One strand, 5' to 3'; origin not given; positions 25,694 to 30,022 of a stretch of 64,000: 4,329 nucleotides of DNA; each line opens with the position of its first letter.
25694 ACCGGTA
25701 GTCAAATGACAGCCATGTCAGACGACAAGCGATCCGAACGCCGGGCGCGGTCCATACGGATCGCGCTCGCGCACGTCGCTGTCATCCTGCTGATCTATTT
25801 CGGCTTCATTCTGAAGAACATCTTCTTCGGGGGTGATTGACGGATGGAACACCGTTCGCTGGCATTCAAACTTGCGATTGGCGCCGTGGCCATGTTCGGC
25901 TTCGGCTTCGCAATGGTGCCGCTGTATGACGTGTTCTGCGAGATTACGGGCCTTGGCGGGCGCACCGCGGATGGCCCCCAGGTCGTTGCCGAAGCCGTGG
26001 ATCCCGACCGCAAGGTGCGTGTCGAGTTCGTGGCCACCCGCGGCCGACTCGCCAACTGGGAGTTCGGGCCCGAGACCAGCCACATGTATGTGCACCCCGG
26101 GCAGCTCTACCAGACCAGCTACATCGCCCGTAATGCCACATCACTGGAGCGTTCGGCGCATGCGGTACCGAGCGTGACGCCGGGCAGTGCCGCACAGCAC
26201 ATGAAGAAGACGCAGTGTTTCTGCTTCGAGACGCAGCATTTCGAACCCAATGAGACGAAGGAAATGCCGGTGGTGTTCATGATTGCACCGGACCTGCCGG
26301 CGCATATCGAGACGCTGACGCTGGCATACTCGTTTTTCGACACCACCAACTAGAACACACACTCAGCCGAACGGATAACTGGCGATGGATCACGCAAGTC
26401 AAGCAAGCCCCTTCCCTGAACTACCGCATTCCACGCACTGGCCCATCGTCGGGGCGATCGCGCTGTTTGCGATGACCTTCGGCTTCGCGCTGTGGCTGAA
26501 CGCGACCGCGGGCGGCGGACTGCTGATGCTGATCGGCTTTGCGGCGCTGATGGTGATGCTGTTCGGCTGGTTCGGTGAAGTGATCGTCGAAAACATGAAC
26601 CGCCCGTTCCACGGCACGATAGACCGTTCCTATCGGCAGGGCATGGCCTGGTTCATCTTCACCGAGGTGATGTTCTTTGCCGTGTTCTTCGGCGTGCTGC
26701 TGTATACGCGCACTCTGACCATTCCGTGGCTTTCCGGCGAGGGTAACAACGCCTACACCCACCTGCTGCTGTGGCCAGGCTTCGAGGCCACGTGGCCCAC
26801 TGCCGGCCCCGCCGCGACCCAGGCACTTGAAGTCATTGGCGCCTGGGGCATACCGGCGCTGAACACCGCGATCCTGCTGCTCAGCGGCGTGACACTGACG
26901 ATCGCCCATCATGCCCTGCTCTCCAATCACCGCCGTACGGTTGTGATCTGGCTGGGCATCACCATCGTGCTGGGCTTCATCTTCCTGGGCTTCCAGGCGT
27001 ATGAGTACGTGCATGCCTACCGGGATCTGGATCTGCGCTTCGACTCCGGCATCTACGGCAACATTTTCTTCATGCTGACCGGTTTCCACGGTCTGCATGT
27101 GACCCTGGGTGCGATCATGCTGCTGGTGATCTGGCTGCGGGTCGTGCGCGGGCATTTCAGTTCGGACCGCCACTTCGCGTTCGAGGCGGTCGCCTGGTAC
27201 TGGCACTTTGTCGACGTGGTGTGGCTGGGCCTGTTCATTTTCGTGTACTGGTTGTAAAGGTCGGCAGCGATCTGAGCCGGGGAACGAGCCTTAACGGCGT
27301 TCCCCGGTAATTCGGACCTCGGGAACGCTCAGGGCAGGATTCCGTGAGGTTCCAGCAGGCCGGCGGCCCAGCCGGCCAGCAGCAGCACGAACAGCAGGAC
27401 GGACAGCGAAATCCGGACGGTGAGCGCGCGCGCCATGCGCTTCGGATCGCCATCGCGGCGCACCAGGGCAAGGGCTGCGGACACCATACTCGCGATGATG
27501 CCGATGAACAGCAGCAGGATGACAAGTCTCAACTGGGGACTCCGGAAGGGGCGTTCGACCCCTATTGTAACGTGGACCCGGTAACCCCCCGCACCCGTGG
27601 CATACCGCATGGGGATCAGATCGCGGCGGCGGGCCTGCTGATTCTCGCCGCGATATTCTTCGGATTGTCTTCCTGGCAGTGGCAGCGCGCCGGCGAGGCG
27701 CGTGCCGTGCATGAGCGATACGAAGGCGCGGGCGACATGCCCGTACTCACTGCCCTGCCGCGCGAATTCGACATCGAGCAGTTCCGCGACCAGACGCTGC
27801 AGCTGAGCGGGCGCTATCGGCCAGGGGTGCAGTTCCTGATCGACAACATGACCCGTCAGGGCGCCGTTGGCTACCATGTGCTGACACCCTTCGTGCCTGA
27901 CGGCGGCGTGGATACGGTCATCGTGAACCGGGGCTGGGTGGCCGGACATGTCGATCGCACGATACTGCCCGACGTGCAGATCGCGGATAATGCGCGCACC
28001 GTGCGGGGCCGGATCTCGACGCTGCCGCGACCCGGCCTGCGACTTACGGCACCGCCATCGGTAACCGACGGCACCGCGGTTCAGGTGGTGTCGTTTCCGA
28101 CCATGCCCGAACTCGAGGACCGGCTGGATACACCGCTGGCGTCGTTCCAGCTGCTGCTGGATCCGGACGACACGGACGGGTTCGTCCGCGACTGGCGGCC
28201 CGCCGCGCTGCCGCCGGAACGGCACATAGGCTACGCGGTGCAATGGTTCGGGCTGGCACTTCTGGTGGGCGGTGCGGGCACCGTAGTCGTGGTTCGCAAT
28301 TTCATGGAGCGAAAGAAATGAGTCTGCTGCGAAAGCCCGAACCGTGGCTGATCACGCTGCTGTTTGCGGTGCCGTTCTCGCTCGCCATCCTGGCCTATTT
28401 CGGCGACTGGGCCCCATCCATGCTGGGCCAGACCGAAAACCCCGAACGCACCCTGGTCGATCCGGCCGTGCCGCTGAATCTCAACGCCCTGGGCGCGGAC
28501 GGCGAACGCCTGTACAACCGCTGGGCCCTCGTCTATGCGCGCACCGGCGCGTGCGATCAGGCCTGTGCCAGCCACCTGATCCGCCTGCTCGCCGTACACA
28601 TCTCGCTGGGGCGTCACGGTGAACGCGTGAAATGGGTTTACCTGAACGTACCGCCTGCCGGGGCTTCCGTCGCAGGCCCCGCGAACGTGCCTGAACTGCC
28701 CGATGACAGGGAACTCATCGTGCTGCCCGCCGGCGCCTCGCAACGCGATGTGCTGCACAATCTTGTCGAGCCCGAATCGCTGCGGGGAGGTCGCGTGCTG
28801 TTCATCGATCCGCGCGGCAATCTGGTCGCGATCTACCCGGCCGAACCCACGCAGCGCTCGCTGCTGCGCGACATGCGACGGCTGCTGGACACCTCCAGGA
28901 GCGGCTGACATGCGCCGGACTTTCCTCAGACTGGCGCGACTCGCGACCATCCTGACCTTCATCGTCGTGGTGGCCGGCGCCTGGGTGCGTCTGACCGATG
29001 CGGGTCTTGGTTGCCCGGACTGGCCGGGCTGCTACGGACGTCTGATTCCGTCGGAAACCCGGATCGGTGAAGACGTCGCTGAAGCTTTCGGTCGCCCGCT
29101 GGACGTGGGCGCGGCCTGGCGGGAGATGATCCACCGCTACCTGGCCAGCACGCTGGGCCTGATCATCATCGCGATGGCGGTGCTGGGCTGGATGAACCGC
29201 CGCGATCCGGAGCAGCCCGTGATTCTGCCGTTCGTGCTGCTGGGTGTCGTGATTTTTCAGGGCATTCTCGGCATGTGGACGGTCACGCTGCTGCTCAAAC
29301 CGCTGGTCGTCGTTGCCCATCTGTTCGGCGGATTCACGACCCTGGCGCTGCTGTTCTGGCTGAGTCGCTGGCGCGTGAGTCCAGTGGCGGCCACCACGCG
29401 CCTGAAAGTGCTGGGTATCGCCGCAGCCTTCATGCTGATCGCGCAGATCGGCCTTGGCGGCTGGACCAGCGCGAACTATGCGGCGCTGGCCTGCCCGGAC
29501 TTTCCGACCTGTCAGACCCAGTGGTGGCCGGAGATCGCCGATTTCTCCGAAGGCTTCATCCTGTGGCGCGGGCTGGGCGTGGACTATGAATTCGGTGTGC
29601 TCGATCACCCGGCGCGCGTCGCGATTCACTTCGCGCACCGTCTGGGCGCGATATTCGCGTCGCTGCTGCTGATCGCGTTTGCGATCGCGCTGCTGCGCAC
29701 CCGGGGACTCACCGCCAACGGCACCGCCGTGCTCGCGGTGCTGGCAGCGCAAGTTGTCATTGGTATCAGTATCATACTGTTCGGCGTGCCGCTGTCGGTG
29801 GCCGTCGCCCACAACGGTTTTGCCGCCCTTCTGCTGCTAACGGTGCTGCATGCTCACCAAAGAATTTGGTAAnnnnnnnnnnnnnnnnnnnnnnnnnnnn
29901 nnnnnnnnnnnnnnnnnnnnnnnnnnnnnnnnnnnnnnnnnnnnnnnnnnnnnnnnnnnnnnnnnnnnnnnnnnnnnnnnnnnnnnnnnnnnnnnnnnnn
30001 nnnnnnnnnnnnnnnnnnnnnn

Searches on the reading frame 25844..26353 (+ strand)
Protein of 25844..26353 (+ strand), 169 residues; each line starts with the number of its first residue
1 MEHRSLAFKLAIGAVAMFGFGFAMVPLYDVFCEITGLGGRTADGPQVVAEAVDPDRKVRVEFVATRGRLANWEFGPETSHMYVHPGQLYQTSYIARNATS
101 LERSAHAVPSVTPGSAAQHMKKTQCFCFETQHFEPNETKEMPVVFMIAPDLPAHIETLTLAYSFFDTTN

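Call 71: search_protein_families(library=pfam, proteins=[window:25844-26353:+], max_evalue=0.0001)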
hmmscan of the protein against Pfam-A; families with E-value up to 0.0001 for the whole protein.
window:25844-26353:+ (169 aa): 1 family
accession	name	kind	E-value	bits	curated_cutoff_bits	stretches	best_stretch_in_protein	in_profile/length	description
PF04442.19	CtaG_Cox11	-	2.5e-45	154.6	25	1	24-166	1-148/148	Cytochrome c oxidase assembly protein CtaG/Cox11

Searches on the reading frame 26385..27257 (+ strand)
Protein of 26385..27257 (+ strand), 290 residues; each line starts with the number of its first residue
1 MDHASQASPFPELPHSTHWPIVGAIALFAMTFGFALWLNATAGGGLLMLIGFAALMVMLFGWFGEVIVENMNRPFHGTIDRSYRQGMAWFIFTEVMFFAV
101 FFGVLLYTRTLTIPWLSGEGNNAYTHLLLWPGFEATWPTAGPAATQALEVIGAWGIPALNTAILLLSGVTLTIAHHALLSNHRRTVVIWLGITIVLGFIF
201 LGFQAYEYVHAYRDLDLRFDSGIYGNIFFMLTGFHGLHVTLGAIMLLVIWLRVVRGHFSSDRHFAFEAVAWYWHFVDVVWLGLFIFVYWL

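Call 71: search_protein_families(library=pfam, proteins=[window:26385-27257:+], max_evalue=0.0001)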
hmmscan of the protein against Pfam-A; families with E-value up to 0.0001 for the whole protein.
window:26385-27257:+ (290 aa): 1 family
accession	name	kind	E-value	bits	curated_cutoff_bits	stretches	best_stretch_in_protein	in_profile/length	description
PF00510.24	COX3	-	4.8e-52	177.8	23.8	2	135-289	111-255/258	Cytochrome c oxidase subunit III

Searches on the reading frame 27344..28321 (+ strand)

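Call 71: search_protein_families(library=pfam, proteins=[window:27344-28321:+], max_evalue=0.0001)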
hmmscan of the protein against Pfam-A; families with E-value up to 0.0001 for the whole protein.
window:27344-28321:+ (325 aa): 1 family
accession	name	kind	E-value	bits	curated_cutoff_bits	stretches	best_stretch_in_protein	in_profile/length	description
PF02104.20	SURF1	-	3.4e-34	119.4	23.4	1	99-306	1-205/205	SURF1 family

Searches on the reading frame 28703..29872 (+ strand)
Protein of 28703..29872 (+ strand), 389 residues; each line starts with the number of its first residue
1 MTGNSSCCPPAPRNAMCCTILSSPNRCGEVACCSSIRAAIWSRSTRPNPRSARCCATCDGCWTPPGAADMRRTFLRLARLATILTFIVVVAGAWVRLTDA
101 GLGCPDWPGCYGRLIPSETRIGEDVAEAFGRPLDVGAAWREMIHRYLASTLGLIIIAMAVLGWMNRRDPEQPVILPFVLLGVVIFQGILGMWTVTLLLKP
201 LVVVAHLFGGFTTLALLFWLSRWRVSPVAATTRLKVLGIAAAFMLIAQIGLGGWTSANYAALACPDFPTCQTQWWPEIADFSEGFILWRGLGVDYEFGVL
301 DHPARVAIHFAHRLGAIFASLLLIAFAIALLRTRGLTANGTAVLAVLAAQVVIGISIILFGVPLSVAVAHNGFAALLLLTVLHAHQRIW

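Call 71: search_protein_families(library=pfam, proteins=[window:28703-29872:+], max_evalue=0.0001)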
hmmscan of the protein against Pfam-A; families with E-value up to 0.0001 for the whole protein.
window:28703-29872:+ (389 aa): 1 family
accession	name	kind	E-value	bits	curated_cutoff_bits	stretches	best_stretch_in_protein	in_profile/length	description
PF02628.20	COX15-CtaA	-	1.2e-71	241.9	29.9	1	77-381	3-321/322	Cytochrome oxidase assembly protein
